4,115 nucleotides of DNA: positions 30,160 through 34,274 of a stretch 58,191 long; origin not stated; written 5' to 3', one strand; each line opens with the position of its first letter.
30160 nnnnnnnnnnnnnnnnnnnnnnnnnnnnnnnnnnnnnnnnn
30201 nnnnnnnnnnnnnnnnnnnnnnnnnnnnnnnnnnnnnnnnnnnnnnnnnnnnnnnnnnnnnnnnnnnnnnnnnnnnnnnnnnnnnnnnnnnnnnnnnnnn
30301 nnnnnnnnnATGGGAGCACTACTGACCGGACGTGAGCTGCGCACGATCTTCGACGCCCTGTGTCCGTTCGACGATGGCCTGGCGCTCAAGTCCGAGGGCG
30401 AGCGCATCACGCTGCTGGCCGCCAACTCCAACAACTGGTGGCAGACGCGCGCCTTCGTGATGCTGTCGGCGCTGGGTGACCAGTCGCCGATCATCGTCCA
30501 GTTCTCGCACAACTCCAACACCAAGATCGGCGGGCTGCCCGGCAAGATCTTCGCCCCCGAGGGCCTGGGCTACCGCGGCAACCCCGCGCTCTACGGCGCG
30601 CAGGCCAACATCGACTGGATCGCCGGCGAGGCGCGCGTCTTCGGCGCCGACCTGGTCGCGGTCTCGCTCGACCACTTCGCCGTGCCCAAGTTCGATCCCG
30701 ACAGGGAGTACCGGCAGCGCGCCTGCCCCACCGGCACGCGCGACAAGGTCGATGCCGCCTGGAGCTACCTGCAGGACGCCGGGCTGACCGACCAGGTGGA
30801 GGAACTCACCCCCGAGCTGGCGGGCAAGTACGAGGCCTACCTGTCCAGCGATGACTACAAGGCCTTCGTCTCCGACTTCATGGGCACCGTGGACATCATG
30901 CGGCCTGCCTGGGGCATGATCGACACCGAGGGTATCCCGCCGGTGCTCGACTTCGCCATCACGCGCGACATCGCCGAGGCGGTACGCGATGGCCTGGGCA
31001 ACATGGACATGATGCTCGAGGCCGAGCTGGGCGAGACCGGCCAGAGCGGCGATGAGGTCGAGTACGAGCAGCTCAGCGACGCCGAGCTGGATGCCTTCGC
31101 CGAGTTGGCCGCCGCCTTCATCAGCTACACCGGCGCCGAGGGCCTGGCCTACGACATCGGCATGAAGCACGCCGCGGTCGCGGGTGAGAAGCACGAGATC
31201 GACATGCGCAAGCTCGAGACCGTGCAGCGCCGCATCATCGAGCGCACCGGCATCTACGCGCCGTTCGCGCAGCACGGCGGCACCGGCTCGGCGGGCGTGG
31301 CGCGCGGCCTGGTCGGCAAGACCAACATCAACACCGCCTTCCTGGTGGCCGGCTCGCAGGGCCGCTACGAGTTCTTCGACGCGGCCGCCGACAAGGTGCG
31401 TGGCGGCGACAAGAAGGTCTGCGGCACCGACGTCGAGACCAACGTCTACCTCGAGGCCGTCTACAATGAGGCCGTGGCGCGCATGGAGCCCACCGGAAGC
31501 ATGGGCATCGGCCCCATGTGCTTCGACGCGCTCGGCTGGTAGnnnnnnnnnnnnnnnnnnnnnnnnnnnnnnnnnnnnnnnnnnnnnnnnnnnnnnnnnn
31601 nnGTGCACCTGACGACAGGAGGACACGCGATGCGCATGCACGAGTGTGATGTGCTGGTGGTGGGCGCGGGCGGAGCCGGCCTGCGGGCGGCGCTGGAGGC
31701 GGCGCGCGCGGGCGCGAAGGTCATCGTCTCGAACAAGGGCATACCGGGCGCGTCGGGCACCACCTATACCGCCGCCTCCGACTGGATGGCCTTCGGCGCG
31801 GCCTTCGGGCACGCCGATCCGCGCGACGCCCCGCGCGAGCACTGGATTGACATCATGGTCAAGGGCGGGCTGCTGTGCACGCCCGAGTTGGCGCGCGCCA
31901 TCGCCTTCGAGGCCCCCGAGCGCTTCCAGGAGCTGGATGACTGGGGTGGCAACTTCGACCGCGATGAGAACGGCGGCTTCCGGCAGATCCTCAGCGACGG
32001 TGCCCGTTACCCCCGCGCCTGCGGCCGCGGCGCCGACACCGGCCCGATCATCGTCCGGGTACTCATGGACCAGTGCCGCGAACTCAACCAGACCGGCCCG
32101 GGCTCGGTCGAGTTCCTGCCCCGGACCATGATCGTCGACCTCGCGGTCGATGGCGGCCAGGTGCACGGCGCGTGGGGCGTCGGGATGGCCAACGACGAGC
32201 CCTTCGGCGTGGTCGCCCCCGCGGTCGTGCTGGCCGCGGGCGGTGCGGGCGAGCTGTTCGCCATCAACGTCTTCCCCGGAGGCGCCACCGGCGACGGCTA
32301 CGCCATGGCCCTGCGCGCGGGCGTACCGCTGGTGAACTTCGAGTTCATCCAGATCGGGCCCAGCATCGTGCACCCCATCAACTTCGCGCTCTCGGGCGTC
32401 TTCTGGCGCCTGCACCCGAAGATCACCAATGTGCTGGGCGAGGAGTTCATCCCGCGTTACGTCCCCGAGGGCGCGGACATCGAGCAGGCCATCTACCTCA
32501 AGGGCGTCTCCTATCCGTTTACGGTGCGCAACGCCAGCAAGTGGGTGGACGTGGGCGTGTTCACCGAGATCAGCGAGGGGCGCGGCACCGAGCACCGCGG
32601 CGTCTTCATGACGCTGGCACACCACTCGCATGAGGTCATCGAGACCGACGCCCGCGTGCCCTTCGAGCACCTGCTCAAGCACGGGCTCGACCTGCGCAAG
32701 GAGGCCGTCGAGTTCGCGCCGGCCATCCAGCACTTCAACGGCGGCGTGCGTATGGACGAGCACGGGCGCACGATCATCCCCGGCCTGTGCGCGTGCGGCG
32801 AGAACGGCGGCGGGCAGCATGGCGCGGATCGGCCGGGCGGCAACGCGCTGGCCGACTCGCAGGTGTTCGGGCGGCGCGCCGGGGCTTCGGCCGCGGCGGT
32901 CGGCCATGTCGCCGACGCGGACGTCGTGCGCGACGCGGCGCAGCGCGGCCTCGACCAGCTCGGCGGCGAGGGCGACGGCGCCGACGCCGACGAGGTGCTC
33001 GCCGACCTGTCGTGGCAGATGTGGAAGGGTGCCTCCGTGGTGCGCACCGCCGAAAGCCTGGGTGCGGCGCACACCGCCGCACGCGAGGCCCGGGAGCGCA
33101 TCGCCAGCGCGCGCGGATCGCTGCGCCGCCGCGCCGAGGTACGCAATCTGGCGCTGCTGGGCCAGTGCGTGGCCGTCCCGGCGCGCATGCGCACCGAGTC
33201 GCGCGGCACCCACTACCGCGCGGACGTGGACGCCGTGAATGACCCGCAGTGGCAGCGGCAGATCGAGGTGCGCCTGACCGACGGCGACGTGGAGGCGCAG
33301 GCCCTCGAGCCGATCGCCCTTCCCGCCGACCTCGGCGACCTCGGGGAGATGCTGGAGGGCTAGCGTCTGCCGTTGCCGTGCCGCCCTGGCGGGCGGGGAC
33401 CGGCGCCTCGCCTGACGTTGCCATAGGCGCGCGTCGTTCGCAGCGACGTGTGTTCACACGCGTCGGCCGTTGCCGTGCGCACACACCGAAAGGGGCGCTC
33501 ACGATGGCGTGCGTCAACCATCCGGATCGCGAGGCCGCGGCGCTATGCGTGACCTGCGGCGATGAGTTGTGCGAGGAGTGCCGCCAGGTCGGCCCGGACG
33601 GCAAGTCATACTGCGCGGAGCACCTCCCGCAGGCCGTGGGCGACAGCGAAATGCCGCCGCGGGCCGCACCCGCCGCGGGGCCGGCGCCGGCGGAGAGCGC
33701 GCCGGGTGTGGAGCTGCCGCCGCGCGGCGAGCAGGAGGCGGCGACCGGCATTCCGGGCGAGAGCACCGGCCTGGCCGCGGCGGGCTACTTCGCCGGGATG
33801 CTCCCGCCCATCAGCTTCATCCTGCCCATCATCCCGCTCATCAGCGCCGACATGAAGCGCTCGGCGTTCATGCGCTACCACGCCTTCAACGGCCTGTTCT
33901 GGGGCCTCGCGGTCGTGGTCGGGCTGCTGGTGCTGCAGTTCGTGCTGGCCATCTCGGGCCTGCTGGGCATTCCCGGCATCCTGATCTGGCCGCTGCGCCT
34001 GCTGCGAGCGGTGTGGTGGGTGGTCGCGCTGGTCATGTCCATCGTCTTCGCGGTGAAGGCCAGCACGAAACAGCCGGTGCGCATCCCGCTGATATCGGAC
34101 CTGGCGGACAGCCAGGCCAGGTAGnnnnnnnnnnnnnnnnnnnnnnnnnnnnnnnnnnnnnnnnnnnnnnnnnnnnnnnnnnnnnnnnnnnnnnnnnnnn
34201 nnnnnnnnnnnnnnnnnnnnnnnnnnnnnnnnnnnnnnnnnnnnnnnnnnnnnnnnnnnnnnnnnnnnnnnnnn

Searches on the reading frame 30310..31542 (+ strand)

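Call 7: search_protein_families(library=pfam, proteins=[window:30310-31542:+], max_evalue=0.001)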
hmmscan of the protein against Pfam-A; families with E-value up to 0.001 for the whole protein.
window:30310-31542:+ (410 aa): 1 family
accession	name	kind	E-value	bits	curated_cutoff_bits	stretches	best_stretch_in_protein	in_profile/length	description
PF01116.26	F_bP_aldolase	-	2.8e-14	53.7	25.5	1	205-352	103-241/277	Fructose-bisphosphate aldolase class-II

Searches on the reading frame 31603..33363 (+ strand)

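Call 7: search_protein_families(library=pfam, proteins=[window:31603-33363:+], max_evalue=0.001)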
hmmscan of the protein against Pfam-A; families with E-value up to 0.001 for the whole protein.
window:31603-33363:+ (586 aa): 7 families
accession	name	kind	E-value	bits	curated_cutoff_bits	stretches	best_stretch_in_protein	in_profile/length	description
PF00890.30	FAD_binding_2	-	3.6e-48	165.2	20.4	1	16-416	1-414/414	FAD binding domain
PF02910.25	Succ_DH_flav_C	-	1e-11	45.3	20.8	1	469-556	4-100/130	Fumarate reductase flavoprotein C-term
PF01266.30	DAO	-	1.3e-06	28.7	27.9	1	16-217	1-207/353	FAD dependent oxidoreductase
PF07992.20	Pyr_redox_2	-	1.7e-06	28.1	26.1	1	16-49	2-37/291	Pyridine nucleotide-disulphide oxidoreductase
PF12831.13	FAD_oxidored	-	0.00019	21.3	27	1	16-43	1-29/416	FAD dependent oxidoreductase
PF03486.20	HI0933_like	-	0.00023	21.1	50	0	16-45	2-31/244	HI0933-like protein Rossmann domain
PF01134.28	GIDA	-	0.00031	20.4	22.1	1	16-43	1-28/391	Glucose inhibited division protein A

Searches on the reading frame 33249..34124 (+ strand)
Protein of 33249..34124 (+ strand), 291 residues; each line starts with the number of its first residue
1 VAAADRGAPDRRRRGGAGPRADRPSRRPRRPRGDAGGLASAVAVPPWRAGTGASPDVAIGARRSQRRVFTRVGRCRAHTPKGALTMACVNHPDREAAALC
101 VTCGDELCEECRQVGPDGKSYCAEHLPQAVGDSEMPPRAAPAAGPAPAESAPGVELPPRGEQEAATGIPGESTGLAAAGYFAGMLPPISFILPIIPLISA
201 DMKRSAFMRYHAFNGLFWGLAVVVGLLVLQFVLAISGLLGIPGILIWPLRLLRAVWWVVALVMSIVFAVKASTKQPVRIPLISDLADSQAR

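Call 7: search_protein_families(library=pfam, proteins=[window:33249-34124:+], max_evalue=0.001)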
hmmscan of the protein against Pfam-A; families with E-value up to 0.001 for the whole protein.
window:33249-34124:+ (291 aa): 2 families
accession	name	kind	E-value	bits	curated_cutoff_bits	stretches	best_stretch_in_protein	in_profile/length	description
PF09685.15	DUF4870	-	1.6e-08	35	25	1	178-283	10-104/107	Domain of unknown function (DUF4870)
PF00643.29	zf-B_box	-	0.00053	20.5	24.1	1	87-114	5-31/42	B-box zinc finger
